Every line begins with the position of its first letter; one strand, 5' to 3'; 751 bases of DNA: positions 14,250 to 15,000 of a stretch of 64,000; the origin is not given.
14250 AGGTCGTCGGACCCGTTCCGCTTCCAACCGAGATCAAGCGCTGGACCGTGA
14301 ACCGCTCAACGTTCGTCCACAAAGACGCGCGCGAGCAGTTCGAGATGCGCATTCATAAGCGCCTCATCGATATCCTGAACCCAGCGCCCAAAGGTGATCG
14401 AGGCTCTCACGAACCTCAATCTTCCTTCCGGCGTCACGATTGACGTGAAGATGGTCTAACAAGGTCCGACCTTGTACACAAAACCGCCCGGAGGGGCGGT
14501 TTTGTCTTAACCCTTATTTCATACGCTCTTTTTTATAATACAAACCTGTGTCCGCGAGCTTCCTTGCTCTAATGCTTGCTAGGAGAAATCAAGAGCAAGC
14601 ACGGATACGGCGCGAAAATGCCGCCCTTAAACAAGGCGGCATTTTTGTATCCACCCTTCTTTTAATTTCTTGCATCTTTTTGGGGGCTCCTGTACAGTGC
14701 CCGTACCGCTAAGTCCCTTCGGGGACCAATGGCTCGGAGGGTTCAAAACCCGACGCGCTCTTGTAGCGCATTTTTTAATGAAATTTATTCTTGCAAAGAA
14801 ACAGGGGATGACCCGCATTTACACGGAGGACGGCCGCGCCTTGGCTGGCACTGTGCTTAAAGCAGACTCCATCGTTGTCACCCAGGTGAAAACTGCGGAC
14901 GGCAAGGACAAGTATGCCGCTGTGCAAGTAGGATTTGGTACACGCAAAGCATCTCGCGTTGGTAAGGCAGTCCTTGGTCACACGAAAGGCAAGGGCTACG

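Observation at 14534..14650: Candidate ~100-nt small RNA with its own TATAAT and terminator between rpsJ and rplC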

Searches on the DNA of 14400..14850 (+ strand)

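Call 6: search_rna_families(source=window, start=14400, end=14850, threshold=evalue, max_evalue=10, show_alignments=3)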
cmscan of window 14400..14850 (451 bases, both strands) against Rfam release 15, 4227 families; matches with E-value up to 10: 15.
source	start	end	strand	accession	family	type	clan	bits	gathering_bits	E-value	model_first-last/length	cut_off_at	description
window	14478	14522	-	RF01772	rnk_pseudo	Cis-reg; leader;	-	21.8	55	0.2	56-100/108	no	Pseudomonas rnk leader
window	14473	14522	-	RF02063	STnc350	Gene; sRNA;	-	19.4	60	0.41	1-68/68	no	Salmonella enterica sRNA STnc350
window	14566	14646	+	RF02552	RcsR1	Gene; sRNA;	-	19.1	60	0.16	1-96/96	no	RcsR1 sRNA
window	14534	14649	+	RF01859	Phe_leader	Cis-reg; leader;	-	17.9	55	2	1-125/125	no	Phenylalanine leader peptide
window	14474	14523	-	RF01859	Phe_leader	Cis-reg; leader;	-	17.7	55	2.2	1-125/125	no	Phenylalanine leader peptide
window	14480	14502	-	RF00106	RNAI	Gene; antisense;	-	17.1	47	0.93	75-97/102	no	RNAI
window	14446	14508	+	RF00106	RNAI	Gene; antisense;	-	16.8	47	1.1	1-102/102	no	RNAI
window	14457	14532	-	RF01770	rimP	Cis-reg; leader;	-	15.6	47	6.8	1-102/102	no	Gammaprotebacteria rimP leader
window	14585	14668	-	RF01013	mir-577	Gene; miRNA;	-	15.5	100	4.6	1-86/86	no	mir-577 microRNA precursor family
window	14607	14675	-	RF02063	STnc350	Gene; sRNA;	-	15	60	4.5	1-68/68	no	Salmonella enterica sRNA STnc350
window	14596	14659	+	RF03975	mir-5881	Gene; miRNA;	-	14.6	87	2.9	1-67/67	no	mir-5881 microRNA precursor family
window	14713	14726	+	RF01716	PhotoRC-I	Cis-reg;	-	13.7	45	0.58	31-44/44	no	PhotoRC-I RNA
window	14476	14604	-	RF00126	ryfA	Gene; sRNA;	-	13.5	80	0.36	1-296/296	no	ryfA RNA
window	14615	14645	-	RF02609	BSR0602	Gene; sRNA;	-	12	191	3.2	132-160/169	no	Brucella sRNA 0602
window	14615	14647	-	RF00126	ryfA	Gene; sRNA;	-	9.1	80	7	265-294/296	no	ryfA RNA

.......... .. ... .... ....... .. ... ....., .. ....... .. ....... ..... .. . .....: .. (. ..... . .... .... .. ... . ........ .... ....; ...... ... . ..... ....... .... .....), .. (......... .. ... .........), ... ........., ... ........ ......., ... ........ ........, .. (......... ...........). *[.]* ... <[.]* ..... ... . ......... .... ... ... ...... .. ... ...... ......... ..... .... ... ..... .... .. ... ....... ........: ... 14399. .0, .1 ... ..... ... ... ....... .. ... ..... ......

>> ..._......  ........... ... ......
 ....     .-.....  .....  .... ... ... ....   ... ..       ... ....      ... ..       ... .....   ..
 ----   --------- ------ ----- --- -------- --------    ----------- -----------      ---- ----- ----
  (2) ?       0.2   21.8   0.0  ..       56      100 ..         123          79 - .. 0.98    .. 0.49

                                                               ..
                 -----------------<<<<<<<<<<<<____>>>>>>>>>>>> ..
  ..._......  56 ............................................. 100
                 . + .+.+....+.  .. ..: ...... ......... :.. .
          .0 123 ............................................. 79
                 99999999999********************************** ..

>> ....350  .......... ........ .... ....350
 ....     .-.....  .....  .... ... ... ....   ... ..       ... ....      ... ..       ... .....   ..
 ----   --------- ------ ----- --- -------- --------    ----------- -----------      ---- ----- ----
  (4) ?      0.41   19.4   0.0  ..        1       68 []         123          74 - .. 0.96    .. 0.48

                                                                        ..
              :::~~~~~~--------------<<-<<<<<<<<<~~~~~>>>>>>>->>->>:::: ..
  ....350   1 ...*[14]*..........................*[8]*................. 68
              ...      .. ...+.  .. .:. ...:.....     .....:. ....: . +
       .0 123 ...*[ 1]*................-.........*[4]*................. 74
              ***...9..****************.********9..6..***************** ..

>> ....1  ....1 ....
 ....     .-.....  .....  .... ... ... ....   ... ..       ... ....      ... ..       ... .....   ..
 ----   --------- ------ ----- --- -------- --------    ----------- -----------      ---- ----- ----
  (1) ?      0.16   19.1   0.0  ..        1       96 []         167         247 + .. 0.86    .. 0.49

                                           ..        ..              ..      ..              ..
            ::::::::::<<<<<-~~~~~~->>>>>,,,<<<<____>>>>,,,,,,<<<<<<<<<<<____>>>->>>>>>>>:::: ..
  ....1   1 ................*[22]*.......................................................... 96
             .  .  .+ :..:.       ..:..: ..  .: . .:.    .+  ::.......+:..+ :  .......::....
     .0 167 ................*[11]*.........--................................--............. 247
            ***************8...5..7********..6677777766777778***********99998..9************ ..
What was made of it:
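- On Any Rfam 15 family (ribosomal-protein leaders, known sRNAs): With E <= 10 on 14400-14850, the best overlapping hits were RcsR1 at 19.1 bits (cut-off 60) and Phe_leader at 17.9 bits (cut-off 55), driven by the terminator-containing hairpin layout rather than by sequence (call 6).
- Closest known: Generic bacterial sRNA genes ending in a Rho-independent terminator. Different: The best Rfam sRNA hit (RcsR1, 19.1 bits against a cut-off of 60) matches essentially only the terminator (call 6).
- Closest known: L4-Archaeoglobi ribosomal leader candidate. Different: No Rfam match was found at E <= 10 in 14400-14850 (call 6), so there is no evidence of common descent.
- A weak architecture-only similarity to leader-type Rfam models, far below threshold (Phe_leader, 17.9 bits against a cut-off of 55, call 6).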

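Call 52: search_dna_similar(query=window:14506-14668:+, collection=phages, mode=distant, max_evalue=0.01, max_rows=5)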
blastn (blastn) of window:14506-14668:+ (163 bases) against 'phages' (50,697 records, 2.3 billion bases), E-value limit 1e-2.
No match.

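Call 53: search_dna_similar(query=window:14506-14668:+, collection=plasmids, mode=distant, max_evalue=0.01, max_rows=5)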
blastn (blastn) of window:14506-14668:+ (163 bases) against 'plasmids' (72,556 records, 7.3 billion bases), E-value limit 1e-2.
No match.
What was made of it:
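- Phage and plasmid collections (calls 52, 53).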

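Call 56: build_rna_model(alignment_id=A3, structure=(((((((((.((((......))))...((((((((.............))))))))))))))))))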
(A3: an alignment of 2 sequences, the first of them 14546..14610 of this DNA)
Model R1 built from alignment A3 (2 sequences, 65 columns); structure: as given.
model positions 65; base pairs 21; branch points 1; effective number of sequences 1.29; information 0.863 bits per position. Calibrated on 0.2 Mb of random sequence (short: E-values are rough).
structure used (alignment columns):
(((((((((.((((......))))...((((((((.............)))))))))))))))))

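Call 58: search_with_rna_model(model_id=R1, sources=[window, L001, L002, L003, L004, L005, L006, L007, L008, L009, L010, L011, L012, L013, L014, L015, L016, L017, L018, L019, L020, L021, L022, L023, L024, L025, L026, L027, L028, L029, L030, L031, L032, L033, L034, L035, L036, L037, L038, L039, L040, L041, L042, L043, L044, L045, L046, L047, L048, L049, L050, L051, L052, L053, L054, L055, L056, L057, L058, L059, L060, L061, L062, L063, L064, L065, L066, L067, L068, L069, L070, L071, L072, L073, L074, L075, L076, L077, L078, L079, L080, L081, L082, L083, L084, L085], max_evalue=10)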
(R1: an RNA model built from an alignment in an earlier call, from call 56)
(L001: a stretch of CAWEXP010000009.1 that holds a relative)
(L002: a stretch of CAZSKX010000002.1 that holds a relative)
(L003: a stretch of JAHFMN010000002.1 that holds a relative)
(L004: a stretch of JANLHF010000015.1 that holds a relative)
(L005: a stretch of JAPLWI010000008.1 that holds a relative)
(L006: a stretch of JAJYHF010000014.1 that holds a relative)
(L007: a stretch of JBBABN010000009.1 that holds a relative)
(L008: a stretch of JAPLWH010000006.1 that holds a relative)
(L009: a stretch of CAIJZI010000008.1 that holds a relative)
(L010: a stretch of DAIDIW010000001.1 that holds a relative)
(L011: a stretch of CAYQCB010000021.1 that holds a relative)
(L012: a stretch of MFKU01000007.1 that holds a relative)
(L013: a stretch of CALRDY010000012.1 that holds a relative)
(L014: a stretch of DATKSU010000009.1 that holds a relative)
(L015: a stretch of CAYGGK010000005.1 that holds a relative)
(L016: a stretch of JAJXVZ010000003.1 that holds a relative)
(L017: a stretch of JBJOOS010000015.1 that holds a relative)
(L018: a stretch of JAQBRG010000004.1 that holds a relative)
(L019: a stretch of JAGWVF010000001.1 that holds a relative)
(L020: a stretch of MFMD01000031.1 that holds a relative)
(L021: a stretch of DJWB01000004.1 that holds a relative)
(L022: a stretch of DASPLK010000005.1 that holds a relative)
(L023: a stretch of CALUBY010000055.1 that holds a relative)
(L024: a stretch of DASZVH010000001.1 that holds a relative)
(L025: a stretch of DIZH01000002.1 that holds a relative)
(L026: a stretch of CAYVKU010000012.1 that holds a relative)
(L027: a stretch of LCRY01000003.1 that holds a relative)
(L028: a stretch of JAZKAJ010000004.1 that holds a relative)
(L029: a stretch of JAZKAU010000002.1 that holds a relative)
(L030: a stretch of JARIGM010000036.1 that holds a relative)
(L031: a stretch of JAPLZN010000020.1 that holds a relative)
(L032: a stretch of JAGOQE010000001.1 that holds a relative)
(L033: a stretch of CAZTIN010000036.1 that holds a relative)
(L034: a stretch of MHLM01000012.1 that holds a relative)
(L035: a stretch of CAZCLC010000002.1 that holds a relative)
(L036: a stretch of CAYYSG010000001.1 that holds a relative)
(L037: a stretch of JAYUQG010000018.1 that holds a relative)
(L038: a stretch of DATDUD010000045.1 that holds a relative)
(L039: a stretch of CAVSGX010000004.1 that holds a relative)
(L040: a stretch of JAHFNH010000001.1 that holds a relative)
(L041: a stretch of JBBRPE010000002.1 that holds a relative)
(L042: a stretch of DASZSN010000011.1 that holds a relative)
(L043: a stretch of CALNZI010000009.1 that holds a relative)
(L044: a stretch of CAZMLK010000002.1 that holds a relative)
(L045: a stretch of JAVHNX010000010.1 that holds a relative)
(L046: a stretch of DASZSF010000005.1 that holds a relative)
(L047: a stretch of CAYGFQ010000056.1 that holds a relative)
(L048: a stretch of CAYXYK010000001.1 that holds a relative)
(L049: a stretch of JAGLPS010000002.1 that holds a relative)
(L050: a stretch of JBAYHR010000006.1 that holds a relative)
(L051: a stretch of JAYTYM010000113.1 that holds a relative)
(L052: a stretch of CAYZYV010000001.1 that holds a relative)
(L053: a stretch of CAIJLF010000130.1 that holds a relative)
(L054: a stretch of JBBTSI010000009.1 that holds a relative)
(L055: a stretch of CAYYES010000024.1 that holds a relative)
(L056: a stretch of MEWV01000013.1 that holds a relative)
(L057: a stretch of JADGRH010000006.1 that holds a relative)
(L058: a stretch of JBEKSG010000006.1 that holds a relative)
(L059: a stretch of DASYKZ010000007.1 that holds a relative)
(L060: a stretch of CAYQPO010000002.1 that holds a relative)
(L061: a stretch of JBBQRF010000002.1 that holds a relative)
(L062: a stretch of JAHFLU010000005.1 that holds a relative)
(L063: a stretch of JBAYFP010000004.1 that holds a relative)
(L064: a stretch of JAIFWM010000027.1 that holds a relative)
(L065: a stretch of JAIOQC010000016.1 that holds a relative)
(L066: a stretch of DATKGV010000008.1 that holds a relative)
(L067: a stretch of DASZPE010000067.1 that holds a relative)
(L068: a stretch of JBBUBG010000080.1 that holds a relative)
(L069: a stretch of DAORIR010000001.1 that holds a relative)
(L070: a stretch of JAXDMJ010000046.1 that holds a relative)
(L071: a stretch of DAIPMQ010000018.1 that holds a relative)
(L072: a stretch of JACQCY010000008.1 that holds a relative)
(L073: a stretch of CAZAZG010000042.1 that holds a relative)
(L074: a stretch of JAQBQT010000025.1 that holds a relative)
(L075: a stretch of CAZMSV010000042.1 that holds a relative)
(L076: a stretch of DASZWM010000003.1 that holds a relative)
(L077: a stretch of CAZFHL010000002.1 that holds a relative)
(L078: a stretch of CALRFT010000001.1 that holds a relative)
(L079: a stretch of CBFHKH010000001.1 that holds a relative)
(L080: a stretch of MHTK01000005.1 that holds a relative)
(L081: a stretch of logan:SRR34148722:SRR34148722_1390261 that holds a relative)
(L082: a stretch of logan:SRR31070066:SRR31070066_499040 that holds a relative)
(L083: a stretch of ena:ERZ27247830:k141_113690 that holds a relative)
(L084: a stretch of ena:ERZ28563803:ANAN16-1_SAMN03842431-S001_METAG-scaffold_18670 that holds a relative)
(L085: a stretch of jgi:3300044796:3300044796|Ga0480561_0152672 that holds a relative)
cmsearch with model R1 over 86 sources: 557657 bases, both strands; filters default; matches with E-value up to 10: 9.
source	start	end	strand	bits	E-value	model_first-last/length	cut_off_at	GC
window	14546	14610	+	100.7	1.1e-26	1-65/65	no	0.52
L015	2147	2202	-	22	0.0045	1-65/65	no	0.39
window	16762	16817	-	18.5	0.049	1-65/65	no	0.41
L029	54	101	+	13.3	1.9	1-65/65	no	0.67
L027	1923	1978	-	13.2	1.9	1-65/65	no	0.41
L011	1871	1932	-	12.9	2.5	1-65/65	no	0.5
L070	2688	2749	-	12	4.4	1-65/65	no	0.6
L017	1515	1585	+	11.4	6.7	1-65/65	no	0.61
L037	2111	2174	-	11.4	6.9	1-65/65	no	0.58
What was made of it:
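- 14546..14610 (+): 65-nt hairpin. The outer 9-bp stem is 14546-54 with 14602-10. Two mutually exclusive inner helices exist: 14563-70 with 14592-99, or 14573-80 with 14594-601. Covariance model R1 finds only this copy above noise in 558 kb (call 58).
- The only other hits (22 and 18.5 bits) lie antisense, the window one inside rplB and the L015 one about 1.5 kb downstream of rplC at a comparable offset, not in the rpsJ-rplC gap (call 58).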

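Call 80: build_rna_model(alignment_id=A4, structure=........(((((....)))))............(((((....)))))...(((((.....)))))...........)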
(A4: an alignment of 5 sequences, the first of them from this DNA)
Model R2 built from alignment A4 (5 sequences, 77 columns); structure: as given.
model positions 77; base pairs 15; branch points 2; effective number of sequences 1.38; information 0.733 bits per position. Calibrated on 0.2 Mb of random sequence (short: E-values are rough).
structure used (alignment columns):
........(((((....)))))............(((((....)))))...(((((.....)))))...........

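Call 81: search_with_rna_model(model_id=R2, sources=[window, L001, L002, L003, L004, L005, L006, L007, L008, L009, L010, L011, L012, L013, L014, L015, L016, L017, L018, L019, L020, L021, L022, L023, L024, L025, L026, L027, L028, L029, L030, L031, L032, L033, L034, L035, L036, L037, L038, L039, L040, L041, L042, L043, L044, L045, L046, L047, L048, L049, L050, L051, L052, L053, L054, L055, L056, L057, L058, L059, L060, L061, L062, L063, L064, L065, L066, L067, L068, L069, L070, L071, L072, L073, L074, L075, L076, L077, L078, L079, L080, L081, L082, L083, L084, L085], max_evalue=1, make_alignment=true)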
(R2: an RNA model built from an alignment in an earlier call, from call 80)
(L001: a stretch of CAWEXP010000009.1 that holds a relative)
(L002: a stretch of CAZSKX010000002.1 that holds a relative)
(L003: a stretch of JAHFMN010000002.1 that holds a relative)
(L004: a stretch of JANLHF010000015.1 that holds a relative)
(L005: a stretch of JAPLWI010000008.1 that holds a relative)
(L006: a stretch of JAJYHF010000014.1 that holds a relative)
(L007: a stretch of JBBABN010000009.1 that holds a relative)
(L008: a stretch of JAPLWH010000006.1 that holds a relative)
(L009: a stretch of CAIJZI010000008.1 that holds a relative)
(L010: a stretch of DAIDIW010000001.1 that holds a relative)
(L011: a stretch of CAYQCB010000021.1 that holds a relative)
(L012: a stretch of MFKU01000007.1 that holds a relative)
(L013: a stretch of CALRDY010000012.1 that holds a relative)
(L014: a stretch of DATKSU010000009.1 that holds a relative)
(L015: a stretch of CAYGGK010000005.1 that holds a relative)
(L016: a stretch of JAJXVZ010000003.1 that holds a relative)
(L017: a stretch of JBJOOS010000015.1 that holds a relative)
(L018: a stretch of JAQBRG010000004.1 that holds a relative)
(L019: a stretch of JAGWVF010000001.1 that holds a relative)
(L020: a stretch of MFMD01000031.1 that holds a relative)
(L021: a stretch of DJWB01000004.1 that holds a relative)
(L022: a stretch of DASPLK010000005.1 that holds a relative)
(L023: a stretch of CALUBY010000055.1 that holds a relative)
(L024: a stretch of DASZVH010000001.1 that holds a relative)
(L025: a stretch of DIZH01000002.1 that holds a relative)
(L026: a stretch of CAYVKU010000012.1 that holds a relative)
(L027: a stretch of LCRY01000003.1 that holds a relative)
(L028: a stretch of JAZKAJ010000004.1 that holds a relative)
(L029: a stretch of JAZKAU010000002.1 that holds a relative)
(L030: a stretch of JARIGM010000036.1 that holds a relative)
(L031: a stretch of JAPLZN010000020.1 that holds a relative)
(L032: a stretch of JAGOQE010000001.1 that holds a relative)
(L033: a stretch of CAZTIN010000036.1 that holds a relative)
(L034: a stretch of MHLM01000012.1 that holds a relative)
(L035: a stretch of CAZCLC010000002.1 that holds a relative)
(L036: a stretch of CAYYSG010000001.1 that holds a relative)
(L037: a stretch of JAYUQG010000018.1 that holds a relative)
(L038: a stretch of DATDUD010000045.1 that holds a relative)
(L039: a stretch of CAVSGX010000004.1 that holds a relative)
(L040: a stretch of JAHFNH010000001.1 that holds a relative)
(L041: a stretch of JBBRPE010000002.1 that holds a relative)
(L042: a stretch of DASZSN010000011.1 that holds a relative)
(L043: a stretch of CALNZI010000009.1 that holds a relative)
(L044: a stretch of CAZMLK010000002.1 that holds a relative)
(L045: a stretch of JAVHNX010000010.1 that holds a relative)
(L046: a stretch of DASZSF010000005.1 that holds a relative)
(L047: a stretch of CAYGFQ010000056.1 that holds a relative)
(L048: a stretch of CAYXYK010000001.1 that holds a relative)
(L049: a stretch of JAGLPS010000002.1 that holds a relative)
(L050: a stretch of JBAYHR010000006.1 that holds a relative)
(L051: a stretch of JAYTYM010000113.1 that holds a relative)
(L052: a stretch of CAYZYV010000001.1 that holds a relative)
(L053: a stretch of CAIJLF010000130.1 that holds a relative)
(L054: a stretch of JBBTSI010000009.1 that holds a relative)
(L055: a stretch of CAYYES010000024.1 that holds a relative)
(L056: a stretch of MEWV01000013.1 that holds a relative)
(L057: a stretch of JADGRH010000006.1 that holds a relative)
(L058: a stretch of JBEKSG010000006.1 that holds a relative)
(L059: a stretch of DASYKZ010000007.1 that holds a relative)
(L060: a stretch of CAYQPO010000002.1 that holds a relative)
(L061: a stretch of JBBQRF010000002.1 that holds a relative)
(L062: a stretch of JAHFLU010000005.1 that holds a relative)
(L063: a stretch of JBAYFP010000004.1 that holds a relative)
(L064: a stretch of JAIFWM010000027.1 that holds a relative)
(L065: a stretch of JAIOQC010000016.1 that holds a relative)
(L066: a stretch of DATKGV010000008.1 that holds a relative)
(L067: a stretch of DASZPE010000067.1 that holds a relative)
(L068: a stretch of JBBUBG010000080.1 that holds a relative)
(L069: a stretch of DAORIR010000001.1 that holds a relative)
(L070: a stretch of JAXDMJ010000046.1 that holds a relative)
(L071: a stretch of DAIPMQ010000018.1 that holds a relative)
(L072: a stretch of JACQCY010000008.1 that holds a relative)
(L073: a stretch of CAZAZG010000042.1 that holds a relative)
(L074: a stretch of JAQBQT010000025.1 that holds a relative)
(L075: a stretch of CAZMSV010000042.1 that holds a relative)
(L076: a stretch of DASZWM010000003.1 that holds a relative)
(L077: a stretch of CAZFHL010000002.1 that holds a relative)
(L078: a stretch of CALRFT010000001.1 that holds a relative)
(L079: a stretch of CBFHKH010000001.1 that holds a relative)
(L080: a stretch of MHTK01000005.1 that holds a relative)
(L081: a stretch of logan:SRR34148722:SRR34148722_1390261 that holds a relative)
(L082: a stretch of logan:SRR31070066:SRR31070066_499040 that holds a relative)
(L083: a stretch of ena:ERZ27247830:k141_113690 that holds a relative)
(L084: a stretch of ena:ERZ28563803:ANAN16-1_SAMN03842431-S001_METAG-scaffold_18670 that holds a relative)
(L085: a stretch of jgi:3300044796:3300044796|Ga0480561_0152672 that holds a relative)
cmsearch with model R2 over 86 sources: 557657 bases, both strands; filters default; matches with E-value up to 1: 25.
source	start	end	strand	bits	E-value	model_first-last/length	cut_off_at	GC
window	14705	14780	+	104.6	5.6e-28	1-77/77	no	0.54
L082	358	434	+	103.6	1.1e-27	1-77/77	no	0.56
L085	281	357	+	103.3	1.4e-27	1-77/77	no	0.56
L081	1349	1425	+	102.3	2.7e-27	1-77/77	no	0.56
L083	1151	1224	+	96.8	1.2e-25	1-77/77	no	0.53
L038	2856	2934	+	36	2.6e-07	1-77/77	no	0.54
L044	2877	2947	+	32.6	2.9e-06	1-77/77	no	0.44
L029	2861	2941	+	28.5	5e-05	1-77/77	no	0.56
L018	2909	2998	+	27.6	9.1e-05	1-77/77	no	0.56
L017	414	481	+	26.3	0.00023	1-77/77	no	0.56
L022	1910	1992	+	24.3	0.00093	1-77/77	no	0.59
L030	2918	2997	+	22.2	0.0039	1-77/77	no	0.5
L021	2906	2997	+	22.2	0.0039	1-77/77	no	0.55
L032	2898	2998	+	22.2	0.0039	1-77/77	no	0.47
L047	1528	1607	+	20.9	0.0098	1-77/77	no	0.55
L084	1191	1278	+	20.7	0.011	1-77/77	no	0.59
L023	257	343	+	20.6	0.012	1-77/77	no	0.54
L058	2970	3085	+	20.4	0.014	1-77/77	no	0.47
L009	2921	2999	+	20.2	0.015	1-77/77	no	0.49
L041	2901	2994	+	18.8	0.041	1-77/77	no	0.59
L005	2930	3003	+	18.7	0.044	1-77/77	no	0.54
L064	2968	3085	+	18.7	0.044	1-77/77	no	0.51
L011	2914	3003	+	18.5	0.051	1-77/77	no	0.58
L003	2930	2997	+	18.4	0.056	1-77/77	no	0.56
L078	343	406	-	14.6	0.79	1-77/77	no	0.48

Alignment A5: 25 matches aligned to the model, 190 columns, each read 5' to 3' on its own strand. Consensus structure (alignment columns), stored with it:
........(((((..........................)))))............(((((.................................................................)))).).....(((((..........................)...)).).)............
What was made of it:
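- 14705..14777 (+): Conserved rplC leader (a neighbour). It contains CGCUAAG, P1 (14713-17 with 14722-26), CAAUGGC (14727-33), P2 (14739-43 with 14747-51), and terminator T3 (14755-59 with 14765-69) followed by U6 (14771-76), ending just before the ATG at 14778. Covariance model R2 gives 24 hits with E <= 0.06, all directly 5' of rplC on the + strand (call 81).
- On Terminator/antiterminator ribosomal-protein leader (applies to the neighbouring element at 14705-14777): All 24 R2 hits with E <= 0.06 lie directly upstream of rplC (call 81).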

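Call 83: search_with_rna_model(model_id=R2, source=window, start=14440, end=14700, filters=off, max_evalue=10, show_alignments=2)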
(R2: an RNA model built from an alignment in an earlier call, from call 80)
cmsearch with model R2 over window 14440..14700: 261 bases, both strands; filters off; matches with E-value up to 10: 2.
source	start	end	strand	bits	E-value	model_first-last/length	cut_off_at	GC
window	14510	14540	+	3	1.1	1-77/77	no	0.26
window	14551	14574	+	1.3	3.6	1-77/77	no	0.54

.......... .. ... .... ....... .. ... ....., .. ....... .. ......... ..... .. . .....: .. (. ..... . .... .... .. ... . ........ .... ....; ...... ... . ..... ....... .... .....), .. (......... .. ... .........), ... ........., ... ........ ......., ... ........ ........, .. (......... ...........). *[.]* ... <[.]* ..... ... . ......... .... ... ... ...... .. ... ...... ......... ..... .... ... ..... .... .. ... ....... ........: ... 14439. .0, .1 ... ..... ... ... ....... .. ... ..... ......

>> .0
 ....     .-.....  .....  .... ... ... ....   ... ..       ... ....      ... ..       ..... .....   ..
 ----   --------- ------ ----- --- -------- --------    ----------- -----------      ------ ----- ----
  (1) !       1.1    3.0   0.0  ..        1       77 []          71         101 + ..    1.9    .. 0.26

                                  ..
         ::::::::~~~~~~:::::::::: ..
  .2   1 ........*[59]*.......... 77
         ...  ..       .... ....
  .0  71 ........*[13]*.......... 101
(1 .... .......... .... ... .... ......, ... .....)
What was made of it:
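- On Ribosomal-protein leader (cis-regulatory 5' UTR): Leader model R2 scores it at 3 bits or less (call 83).
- The unit is not a paralogue of the rplC leader: model R2 scores it at 3 bits or less (call 83).
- Tried and rejected: Model R2 with filters off scores it at 3 bits or less, so I rejected it (call 83).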
